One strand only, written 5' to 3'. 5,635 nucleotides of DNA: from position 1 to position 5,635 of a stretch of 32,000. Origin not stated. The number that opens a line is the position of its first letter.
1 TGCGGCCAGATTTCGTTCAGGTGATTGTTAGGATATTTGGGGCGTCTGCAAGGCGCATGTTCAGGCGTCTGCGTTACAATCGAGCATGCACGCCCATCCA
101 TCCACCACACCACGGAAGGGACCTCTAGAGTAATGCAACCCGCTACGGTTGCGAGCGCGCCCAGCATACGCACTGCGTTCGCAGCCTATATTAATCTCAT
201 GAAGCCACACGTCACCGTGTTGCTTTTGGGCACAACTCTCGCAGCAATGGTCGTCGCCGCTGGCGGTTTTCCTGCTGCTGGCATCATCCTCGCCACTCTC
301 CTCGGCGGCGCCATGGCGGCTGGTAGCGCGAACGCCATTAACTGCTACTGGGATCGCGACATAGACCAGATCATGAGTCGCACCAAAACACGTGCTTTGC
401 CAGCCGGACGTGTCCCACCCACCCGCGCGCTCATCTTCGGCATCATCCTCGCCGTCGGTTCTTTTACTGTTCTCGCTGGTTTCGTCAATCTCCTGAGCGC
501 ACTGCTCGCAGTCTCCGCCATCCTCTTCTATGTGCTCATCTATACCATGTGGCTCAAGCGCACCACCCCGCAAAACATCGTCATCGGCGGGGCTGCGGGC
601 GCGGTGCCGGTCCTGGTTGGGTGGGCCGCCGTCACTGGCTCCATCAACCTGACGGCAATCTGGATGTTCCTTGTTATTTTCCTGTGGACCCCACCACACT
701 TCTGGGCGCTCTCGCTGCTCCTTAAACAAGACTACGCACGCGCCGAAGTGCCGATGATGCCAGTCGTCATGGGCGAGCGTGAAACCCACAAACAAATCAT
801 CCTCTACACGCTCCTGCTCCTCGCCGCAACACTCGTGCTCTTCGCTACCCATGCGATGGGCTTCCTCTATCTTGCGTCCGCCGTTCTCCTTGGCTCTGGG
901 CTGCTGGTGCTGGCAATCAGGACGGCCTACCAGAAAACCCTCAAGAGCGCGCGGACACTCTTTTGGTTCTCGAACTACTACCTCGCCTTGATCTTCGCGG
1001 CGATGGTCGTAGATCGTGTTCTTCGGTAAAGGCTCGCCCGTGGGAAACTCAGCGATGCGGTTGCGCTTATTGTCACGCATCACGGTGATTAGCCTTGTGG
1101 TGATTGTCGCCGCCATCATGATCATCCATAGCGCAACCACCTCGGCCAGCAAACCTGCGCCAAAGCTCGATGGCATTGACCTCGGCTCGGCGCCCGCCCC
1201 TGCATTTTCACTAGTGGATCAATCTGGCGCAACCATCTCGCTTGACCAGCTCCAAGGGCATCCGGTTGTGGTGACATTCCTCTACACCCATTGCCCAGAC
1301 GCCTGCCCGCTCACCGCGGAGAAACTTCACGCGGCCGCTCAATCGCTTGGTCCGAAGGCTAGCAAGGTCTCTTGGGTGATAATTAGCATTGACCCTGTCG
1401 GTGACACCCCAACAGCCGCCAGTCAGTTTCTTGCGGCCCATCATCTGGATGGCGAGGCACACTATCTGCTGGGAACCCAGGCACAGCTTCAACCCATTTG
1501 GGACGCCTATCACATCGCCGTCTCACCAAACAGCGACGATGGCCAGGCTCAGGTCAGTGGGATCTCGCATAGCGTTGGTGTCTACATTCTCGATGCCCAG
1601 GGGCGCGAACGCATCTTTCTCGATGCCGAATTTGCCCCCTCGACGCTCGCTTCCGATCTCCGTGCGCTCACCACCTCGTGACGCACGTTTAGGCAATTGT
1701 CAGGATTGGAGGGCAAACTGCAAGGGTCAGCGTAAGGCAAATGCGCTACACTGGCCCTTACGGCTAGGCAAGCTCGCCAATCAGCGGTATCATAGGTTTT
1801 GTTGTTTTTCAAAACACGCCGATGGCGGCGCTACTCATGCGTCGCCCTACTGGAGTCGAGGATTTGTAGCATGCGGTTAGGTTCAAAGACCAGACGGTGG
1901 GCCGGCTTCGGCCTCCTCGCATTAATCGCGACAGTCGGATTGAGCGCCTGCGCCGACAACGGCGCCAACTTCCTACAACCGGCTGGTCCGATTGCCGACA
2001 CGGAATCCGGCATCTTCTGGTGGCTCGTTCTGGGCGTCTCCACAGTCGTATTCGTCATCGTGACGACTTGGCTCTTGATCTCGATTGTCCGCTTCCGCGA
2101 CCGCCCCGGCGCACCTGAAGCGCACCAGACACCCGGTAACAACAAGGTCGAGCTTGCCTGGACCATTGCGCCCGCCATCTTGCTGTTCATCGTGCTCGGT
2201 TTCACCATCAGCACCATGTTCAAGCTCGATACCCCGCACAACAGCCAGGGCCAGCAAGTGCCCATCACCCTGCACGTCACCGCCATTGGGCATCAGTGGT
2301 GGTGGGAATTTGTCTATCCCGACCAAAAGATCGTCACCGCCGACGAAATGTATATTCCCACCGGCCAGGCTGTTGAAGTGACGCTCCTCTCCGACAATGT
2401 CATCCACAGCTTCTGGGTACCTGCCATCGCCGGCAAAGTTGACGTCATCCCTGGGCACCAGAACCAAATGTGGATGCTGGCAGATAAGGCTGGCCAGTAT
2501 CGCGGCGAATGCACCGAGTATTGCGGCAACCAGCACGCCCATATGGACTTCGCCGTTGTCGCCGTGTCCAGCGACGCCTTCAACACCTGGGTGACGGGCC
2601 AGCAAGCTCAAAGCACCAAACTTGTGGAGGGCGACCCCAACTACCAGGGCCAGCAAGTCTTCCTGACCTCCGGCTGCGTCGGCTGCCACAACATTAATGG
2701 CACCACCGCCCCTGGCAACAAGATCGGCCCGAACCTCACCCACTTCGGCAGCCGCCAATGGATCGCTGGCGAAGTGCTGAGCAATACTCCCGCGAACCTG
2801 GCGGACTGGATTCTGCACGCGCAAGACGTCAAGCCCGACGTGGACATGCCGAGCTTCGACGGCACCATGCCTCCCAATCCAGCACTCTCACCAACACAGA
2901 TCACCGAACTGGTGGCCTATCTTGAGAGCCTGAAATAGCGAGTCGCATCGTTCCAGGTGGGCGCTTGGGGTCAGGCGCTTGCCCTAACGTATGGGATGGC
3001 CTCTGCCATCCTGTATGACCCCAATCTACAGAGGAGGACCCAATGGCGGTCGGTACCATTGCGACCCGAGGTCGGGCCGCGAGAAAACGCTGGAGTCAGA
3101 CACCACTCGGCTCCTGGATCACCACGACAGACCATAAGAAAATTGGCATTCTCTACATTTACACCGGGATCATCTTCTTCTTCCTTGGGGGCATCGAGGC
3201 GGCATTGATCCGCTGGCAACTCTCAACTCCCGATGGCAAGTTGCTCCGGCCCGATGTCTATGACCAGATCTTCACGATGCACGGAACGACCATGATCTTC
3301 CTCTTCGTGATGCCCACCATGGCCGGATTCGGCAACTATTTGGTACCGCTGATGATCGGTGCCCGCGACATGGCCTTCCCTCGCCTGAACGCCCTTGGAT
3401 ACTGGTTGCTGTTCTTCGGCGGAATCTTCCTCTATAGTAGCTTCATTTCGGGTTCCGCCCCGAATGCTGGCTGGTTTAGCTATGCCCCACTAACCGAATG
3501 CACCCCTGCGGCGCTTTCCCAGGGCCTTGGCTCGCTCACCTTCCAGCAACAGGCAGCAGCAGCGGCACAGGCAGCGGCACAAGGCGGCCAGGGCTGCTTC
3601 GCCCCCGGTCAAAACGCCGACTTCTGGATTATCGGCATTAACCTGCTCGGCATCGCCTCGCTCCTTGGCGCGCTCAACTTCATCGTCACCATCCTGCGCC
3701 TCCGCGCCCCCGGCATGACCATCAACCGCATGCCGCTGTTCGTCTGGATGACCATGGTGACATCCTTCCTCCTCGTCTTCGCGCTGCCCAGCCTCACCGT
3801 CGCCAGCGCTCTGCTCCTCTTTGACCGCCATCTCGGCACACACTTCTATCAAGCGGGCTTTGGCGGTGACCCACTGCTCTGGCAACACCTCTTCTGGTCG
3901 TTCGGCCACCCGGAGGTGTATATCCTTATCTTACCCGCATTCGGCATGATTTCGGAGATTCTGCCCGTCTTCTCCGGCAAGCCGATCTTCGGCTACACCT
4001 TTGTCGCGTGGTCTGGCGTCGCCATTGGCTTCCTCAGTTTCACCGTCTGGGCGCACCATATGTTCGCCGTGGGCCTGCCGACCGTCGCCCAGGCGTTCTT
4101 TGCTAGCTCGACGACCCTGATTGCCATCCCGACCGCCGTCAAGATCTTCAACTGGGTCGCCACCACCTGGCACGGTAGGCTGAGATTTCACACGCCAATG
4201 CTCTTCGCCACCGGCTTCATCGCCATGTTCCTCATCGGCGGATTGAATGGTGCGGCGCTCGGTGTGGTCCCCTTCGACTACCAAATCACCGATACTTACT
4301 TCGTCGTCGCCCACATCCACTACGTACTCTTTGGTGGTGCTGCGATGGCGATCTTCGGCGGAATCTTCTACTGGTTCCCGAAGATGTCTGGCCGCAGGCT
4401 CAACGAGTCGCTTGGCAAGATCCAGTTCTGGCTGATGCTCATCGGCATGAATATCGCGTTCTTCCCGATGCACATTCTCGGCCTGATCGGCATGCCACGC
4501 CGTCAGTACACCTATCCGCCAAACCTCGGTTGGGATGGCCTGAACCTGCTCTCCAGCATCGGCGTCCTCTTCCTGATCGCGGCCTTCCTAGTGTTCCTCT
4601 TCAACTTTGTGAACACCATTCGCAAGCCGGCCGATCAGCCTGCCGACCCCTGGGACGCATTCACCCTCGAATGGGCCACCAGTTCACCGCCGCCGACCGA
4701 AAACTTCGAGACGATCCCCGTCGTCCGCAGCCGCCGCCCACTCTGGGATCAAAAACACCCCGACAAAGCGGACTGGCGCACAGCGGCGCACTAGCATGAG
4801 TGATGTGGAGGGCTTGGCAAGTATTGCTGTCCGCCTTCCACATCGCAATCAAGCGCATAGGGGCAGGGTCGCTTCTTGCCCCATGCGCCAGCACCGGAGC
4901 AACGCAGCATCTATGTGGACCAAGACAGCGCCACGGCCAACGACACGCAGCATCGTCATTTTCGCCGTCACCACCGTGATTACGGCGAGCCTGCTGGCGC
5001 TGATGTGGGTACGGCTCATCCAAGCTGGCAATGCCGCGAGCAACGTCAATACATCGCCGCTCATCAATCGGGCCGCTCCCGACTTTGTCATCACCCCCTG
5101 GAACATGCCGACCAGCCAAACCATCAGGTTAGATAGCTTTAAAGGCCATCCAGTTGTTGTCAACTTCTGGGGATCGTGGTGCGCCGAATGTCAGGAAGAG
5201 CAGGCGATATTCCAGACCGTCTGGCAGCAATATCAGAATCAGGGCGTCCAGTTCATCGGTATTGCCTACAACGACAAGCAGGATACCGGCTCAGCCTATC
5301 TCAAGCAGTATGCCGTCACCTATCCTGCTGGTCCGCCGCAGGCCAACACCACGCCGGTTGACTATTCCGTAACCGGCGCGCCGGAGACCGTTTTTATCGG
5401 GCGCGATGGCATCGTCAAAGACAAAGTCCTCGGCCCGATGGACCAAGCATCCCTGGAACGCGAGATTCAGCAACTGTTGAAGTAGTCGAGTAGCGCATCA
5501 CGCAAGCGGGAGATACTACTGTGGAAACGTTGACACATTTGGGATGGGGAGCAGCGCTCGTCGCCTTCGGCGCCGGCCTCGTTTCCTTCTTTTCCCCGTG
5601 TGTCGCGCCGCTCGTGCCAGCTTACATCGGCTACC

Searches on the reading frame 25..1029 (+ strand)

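Call 15: search_protein_families(library=pfam, proteins=[window:25-1029:+], max_evalue=0.001)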
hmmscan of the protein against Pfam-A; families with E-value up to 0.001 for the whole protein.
window:25-1029:+ (334 aa): 1 family
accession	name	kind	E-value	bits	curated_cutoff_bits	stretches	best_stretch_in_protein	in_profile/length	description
PF01040.23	UbiA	-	7.1e-67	225.8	34.2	1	67-316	1-248/250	UbiA prenyltransferase family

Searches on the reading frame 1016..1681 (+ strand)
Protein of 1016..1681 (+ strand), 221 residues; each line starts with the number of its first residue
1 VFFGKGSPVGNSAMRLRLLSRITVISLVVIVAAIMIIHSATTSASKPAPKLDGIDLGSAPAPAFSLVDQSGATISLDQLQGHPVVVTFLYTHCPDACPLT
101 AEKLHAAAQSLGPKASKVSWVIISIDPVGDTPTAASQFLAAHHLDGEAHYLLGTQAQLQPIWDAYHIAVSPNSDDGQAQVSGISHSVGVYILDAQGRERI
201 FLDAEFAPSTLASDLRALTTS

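Call 15: search_protein_families(library=pfam, proteins=[window:1016-1681:+], max_evalue=0.001)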
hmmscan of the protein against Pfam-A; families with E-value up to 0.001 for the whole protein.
window:1016-1681:+ (221 aa): 3 families
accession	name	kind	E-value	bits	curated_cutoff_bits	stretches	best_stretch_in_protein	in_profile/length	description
PF02630.20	SCO1-SenC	-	2.9e-28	98.9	22.8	1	63-197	3-133/134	SCO1/SenC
PF08534.16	Redoxin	-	2.3e-09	37.7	26.6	1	60-145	5-87/148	Redoxin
PF00578.27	AhpC-TSA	-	1.2e-07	32.1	26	1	60-139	4-77/124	AhpC/TSA family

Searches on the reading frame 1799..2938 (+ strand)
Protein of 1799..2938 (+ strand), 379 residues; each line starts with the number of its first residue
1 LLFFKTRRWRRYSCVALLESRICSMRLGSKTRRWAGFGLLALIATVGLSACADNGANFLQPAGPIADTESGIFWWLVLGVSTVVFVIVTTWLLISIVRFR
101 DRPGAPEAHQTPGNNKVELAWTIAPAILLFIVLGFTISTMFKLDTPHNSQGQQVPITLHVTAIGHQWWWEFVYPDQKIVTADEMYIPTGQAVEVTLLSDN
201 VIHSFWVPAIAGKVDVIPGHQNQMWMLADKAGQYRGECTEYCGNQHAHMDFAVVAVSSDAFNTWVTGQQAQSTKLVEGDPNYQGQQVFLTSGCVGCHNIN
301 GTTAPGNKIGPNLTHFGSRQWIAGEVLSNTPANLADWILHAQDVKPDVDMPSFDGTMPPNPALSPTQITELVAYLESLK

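Call 15: search_protein_families(library=pfam, proteins=[window:1799-2938:+], max_evalue=0.001)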
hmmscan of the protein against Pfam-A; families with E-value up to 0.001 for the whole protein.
window:1799-2938:+ (379 aa): 3 families
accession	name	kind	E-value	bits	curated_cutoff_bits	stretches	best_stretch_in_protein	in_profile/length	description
PF00116.26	COX2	-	5.1e-21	75.2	22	1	181-255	45-119/120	Cytochrome C oxidase subunit II, periplasmic domain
PF00034.26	Cytochrom_C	-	1.4e-11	46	21.3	1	284-379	4-90/90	Cytochrome c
PF02790.20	COX2_TM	-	1.2e-07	32.3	22.8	1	62-132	12-81/88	Cytochrome C oxidase subunit II, transmembrane domain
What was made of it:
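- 1799..2938 (+): CoxII with a C-terminal cytochrome c domain (CVGCH). It is a local substrate of the Ccm system. Pfam COX2 plus Cytochrom_C (call 15).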

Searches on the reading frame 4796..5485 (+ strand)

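Call 3: search_protein_families(library=pfam, proteins=[window:4796-5485:+], max_evalue=0.01)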
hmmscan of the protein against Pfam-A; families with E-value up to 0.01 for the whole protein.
window:4796-5485:+ (229 aa): 5 families
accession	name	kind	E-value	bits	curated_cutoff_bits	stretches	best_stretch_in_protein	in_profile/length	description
PF00578.27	AhpC-TSA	-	3e-16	59.9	26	1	90-209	1-123/124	AhpC/TSA family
PF08534.16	Redoxin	-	9.4e-13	48.6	26.6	1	93-218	5-139/148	Redoxin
PF00085.26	Thioredoxin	-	6.9e-09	36.1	23.5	1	118-168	19-68/103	Thioredoxin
PF13905.12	Thioredoxin_8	-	1.3e-07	32.3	27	1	118-207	2-94/94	Thioredoxin-like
PF13098.12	Thioredoxin_2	-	0.0045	17.8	27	1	116-220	4-100/104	Thioredoxin-like domain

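Call 16: search_protein_families(library=ncbifam, proteins=[window:4796-5485:+], max_evalue=0.001)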
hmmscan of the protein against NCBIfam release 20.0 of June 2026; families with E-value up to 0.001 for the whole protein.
window:4796-5485:+ (229 aa): 9 families
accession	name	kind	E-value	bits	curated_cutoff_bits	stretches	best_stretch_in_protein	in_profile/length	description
NF002854.0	PRK03147.1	subfamily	4.3e-23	82.1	170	1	86-226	34-171/176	thiol-disulfide oxidoreductase ResA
TIGR00385.1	dsbE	subfamily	9.6e-21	74.1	123.15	1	65-225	12-168/173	DsbE family thiol:disulfide interchange protein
NF011941.0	PRK15412.1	equivalog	7.4e-17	61.5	359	1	61-227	15-175/185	thiol:disulfide interchange protein DsbE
NF041202.1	StoA_CxxC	exception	1.2e-12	48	210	1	116-220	51-157/163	endospore biogenesis thiol-disulfide oxidoreductase StoA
NF041054.1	WAxxUGC_long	equivalog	1.2e-09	38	300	1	57-207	49-194/354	ResA-like WAxxUGC motif-containing protein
TIGR01068.1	thioredoxin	equivalog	2.8e-09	37.1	96.8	1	116-168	12-64/101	thioredoxin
NF047696.1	ThlDiSintTplARhiz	equivalog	4.8e-08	33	230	1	103-175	83-156/219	thiol:disulfide interchange protein TlpA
NF008229.0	PRK10996.1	equivalog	1.8e-06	27.7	125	1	117-167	52-101/141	thioredoxin TrxC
NF001419.0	PRK00293.1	subfamily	0.00057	18.6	330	0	57-175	420-536/574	protein-disulfide reductase DsbD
